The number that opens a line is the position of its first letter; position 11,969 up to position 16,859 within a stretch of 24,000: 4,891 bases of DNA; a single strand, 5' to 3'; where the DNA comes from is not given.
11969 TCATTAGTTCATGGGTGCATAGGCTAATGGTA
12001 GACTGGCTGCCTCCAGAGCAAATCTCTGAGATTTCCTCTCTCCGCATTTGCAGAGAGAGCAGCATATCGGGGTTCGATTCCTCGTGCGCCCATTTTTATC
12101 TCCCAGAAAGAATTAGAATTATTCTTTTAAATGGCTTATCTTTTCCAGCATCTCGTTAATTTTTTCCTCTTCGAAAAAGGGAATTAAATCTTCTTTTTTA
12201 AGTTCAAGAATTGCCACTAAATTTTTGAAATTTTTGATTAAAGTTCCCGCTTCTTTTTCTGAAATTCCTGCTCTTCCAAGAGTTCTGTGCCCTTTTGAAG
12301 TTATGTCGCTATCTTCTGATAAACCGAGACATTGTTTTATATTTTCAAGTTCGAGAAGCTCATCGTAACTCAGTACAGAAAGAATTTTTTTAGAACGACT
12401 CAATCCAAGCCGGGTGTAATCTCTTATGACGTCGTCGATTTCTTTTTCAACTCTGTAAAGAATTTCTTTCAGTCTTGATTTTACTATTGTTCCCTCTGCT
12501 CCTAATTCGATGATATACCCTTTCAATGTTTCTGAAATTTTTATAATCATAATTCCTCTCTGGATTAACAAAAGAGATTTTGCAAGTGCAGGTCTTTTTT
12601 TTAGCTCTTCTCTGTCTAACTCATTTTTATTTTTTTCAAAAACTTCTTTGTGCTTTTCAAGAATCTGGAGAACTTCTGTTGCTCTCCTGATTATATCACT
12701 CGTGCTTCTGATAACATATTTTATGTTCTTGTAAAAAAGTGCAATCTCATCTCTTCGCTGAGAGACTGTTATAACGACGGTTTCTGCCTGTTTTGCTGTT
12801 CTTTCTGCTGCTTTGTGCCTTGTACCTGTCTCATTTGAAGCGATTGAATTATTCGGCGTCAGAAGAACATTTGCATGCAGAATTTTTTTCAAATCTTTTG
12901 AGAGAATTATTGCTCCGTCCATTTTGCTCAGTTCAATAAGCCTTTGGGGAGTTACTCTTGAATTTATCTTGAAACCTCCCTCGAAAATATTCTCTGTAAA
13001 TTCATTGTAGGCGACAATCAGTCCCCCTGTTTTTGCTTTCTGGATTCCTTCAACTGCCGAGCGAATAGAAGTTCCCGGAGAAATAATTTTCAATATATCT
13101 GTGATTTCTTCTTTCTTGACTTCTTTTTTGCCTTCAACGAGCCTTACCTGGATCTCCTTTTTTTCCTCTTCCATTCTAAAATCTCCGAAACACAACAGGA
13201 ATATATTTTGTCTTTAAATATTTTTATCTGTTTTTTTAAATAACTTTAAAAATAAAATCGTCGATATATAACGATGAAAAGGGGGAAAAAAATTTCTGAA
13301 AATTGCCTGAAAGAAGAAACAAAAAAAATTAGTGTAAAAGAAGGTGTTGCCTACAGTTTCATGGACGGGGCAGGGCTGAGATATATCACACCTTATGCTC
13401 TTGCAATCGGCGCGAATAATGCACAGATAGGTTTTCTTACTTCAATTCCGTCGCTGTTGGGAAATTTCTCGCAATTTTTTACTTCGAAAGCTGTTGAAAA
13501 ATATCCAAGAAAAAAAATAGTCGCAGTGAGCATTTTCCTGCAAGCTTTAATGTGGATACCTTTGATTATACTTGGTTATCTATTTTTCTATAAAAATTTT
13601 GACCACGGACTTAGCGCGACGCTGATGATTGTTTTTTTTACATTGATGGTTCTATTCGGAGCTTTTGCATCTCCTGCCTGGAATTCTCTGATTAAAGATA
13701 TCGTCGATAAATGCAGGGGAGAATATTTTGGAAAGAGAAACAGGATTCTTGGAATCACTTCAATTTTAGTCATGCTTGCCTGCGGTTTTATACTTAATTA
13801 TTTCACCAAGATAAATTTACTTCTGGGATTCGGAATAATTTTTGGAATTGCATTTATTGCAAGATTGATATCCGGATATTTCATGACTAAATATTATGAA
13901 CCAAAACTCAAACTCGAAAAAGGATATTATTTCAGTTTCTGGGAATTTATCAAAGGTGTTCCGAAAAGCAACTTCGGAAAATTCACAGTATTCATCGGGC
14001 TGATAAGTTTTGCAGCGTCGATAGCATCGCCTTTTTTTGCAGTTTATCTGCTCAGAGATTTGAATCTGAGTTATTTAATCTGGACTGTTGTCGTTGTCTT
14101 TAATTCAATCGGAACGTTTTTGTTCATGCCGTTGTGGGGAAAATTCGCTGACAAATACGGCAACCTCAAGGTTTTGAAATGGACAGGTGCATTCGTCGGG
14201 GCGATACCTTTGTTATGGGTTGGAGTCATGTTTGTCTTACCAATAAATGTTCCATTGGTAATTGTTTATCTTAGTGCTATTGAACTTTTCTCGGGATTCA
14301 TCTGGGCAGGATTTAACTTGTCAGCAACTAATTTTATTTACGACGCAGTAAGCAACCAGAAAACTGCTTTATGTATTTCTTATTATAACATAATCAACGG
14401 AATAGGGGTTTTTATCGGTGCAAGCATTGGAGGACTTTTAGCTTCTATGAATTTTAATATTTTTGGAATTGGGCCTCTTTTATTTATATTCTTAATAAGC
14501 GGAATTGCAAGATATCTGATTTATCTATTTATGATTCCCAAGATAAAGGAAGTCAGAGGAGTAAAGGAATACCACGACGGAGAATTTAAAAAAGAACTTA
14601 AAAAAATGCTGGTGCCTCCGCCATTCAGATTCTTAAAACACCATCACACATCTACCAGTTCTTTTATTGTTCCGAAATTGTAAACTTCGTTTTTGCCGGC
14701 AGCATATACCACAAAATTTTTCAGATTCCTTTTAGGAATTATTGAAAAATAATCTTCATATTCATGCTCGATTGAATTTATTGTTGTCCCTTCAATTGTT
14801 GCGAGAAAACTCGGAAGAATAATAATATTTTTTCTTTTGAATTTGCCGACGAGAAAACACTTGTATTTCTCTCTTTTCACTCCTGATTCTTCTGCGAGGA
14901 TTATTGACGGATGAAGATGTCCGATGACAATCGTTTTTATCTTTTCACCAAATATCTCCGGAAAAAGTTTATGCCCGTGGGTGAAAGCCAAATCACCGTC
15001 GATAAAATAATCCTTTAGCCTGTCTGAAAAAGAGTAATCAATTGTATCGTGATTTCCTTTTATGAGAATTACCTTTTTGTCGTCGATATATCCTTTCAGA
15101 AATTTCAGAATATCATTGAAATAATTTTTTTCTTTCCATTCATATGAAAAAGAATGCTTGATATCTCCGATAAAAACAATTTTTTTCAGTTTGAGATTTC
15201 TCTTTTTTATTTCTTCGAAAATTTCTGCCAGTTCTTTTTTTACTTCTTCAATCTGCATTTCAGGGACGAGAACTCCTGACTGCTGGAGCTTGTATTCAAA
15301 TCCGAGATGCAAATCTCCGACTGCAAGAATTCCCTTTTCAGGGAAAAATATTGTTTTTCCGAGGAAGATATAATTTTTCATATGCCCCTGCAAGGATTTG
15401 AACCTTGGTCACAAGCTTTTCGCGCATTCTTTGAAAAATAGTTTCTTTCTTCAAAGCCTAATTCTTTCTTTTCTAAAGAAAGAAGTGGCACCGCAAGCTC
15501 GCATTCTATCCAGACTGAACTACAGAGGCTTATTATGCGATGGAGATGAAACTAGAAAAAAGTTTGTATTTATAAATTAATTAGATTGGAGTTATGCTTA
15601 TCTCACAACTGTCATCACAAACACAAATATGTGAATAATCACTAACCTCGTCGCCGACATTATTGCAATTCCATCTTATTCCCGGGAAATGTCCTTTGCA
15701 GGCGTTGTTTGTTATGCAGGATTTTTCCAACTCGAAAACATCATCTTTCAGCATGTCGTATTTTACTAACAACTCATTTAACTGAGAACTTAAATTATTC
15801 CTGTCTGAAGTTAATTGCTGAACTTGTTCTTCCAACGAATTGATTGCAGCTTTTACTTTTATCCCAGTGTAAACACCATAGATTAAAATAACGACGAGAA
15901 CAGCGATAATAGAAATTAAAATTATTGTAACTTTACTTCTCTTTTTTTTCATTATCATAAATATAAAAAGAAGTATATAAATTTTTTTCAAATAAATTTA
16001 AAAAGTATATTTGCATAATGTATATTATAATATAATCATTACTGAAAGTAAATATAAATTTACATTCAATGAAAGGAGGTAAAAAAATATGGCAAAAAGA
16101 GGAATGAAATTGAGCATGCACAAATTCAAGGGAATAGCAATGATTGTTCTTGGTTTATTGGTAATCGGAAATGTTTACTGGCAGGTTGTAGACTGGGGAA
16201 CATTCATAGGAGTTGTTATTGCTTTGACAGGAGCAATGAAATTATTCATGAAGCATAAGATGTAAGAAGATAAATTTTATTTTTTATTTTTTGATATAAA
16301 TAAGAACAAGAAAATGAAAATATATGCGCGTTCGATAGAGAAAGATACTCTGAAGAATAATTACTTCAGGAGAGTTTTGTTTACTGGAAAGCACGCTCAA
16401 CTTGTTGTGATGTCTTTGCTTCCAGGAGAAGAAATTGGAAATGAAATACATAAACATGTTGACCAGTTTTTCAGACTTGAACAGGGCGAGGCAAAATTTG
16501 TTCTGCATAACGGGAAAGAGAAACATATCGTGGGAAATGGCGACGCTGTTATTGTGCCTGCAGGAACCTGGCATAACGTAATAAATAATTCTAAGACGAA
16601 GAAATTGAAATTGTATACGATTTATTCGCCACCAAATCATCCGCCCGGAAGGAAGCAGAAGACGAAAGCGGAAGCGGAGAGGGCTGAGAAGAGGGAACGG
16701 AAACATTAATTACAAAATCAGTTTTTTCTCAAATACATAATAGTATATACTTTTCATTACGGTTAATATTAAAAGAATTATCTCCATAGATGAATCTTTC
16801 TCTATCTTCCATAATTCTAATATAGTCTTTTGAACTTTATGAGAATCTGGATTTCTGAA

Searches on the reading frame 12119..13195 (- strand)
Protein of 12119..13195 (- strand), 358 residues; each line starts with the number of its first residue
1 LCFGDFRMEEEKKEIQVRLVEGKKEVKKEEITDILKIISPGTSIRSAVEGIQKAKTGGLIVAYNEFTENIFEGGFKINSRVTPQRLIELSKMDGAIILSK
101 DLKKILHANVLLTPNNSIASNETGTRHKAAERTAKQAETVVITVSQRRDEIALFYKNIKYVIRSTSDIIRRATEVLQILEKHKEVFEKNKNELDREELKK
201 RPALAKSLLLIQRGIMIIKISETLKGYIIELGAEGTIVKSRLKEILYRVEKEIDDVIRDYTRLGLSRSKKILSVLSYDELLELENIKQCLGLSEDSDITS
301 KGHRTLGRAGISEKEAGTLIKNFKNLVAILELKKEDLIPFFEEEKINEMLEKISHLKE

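Call 72: search_protein_families(library=pfam, proteins=[window:12119-13195:-], max_evalue=0.001)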
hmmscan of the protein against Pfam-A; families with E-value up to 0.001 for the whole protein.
window:12119-13195:- (358 aa): 2 families
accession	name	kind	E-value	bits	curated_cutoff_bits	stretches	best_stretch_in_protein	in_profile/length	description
PF02457.21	DAC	-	9.8e-26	90.1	27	1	46-156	2-116/119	DisA bacterial checkpoint controller nucleotide-binding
PF10635.14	DisA-linker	-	2.4e-22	79.7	25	1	163-296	2-139/142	DisA bacterial checkpoint controller linker region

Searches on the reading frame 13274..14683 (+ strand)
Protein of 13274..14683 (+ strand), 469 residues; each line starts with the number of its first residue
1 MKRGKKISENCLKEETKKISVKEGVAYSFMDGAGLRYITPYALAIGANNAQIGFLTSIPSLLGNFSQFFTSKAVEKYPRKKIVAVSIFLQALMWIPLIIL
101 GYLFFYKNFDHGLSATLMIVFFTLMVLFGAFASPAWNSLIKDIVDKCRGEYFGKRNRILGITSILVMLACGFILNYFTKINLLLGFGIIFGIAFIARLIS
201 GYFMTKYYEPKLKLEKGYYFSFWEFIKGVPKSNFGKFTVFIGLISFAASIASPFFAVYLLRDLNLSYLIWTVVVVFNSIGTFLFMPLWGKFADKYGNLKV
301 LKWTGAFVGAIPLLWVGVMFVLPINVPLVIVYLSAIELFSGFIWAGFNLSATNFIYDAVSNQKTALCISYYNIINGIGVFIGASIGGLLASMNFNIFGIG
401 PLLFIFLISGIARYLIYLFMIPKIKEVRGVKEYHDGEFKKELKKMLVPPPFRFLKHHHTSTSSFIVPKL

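Call 72: search_protein_families(library=pfam, proteins=[window:13274-14683:+], max_evalue=0.001)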
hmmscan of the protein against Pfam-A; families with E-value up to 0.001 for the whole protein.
window:13274-14683:+ (469 aa): 2 families
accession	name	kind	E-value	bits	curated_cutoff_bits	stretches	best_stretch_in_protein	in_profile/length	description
PF07690.21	MFS_1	-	1.6e-26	93.5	33.4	2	28-215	8-184/347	Major Facilitator Superfamily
PF01306.25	LacY_symp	-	0.0002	20.8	24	1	231-424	6-189/413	LacY proton/sugar symporter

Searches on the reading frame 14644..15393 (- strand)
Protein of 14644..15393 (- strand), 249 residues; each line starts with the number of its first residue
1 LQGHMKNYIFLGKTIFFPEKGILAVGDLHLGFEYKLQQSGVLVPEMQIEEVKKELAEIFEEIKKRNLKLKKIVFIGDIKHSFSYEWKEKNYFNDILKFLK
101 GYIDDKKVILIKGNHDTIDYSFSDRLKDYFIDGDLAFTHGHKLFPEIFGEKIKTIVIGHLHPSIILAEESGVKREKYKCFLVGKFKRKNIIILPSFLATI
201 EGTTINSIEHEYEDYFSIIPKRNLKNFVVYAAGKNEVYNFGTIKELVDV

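Call 72: search_protein_families(library=pfam, proteins=[window:14644-15393:-], max_evalue=0.001)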
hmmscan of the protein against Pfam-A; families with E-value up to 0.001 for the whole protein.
window:14644-15393:- (249 aa): 1 family
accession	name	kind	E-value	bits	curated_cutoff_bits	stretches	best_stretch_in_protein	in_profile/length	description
PF00149.33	Metallophos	-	1.1e-08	36.2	21.5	1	22-163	3-159/191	Calcineurin-like phosphoesterase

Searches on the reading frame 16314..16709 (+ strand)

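Call 3: search_protein_families(library=pfam, proteins=[window:16314-16709:+], max_evalue=1)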
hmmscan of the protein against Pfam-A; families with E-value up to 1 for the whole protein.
window:16314-16709:+ (131 aa): 11 families
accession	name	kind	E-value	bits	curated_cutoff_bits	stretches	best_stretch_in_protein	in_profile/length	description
PF07883.17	Cupin_2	-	3.2e-15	56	27.2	1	32-104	2-70/70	Cupin domain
PF05899.18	Cupin_3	-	0.00048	20.2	23.5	1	47-86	23-61/74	EutQ-like cupin domain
PF05523.17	FdtA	-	0.004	17.4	23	1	31-95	36-103/131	WxcM-like, C-terminal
PF00190.28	Cupin_1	-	0.011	15.7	22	1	55-105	60-115/151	Cupin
PF01050.24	MannoseP_isomer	-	0.014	16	23.6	1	22-95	22-93/116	Mannose-6-phosphate isomerase C-terminal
PF02373.28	JmjC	-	0.015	16.2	24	1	74-95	86-107/114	JmjC domain, hydroxylase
PF03079.20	ARD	-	0.015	16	27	1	46-88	88-134/157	ARD/ARD' family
PF12852.13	Cupin_6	-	0.021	15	26.7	1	52-112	37-97/183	Cupin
PF02311.25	AraC_binding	-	0.026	14.7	21.1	1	56-107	30-78/135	AraC-like ligand binding domain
PF14667.12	Polysacc_synt_C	-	0.15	12.7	28.7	1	21-96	11-92/111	Polysaccharide biosynthesis C-terminal domain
PF06451.17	Moricin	-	0.26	11.5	27.6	1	71-97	36-62/62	Moricin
